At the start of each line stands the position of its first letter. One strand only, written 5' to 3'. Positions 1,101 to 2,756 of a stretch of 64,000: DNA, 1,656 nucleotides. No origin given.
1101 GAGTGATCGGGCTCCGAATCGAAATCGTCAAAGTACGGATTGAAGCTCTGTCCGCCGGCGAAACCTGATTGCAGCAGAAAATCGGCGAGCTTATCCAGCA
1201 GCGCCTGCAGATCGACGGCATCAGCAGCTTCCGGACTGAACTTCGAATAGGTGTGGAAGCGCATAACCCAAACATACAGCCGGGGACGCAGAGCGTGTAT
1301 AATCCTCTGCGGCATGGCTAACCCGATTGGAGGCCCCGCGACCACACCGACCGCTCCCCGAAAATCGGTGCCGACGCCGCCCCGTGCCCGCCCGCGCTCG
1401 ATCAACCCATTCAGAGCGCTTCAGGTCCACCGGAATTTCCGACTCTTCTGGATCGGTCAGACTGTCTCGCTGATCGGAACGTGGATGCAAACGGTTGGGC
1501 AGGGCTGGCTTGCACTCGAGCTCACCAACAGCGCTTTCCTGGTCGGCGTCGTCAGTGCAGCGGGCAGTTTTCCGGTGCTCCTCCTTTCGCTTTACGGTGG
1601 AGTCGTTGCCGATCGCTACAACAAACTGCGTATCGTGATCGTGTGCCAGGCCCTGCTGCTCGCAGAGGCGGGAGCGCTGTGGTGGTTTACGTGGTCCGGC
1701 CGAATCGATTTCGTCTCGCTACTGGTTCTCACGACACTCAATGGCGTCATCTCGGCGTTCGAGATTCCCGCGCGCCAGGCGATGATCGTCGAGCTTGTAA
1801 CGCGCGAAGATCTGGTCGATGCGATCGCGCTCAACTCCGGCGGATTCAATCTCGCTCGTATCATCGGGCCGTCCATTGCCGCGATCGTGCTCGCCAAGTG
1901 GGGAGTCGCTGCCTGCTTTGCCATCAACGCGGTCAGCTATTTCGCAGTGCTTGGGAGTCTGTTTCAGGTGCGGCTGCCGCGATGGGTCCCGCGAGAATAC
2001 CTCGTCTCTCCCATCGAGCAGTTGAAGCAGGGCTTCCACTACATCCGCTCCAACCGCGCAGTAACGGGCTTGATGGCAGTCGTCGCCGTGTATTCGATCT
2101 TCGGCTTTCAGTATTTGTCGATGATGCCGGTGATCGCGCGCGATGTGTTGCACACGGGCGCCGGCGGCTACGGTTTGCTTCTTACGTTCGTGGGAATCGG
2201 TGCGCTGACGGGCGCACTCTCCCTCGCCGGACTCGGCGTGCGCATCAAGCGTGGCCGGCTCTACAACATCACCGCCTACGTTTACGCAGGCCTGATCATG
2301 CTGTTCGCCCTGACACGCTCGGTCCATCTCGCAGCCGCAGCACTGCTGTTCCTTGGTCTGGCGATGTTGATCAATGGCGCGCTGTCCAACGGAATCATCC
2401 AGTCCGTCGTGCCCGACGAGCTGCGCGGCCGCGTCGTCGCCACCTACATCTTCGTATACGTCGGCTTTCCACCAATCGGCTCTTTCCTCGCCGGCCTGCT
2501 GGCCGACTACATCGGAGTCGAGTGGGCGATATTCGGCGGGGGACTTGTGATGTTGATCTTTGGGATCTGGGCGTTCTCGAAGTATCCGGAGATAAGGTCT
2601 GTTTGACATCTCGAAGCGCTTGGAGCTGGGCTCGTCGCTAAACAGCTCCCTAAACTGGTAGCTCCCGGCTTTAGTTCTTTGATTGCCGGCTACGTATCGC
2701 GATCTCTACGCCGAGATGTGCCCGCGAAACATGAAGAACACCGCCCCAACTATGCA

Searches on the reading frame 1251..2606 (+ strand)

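Call 47: search_protein_families(library=pfam, proteins=[window:1251-2606:+], max_evalue=0.0001)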
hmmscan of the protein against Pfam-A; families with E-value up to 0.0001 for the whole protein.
window:1251-2606:+ (451 aa): 2 families
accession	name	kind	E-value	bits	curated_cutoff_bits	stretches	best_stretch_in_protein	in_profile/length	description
PF05977.19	MFS_3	-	3.2e-73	247.4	27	1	60-440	9-389/524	Transmembrane secretion effector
PF07690.21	MFS_1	-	3.4e-33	115.5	33.4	1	67-403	2-339/347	Major Facilitator Superfamily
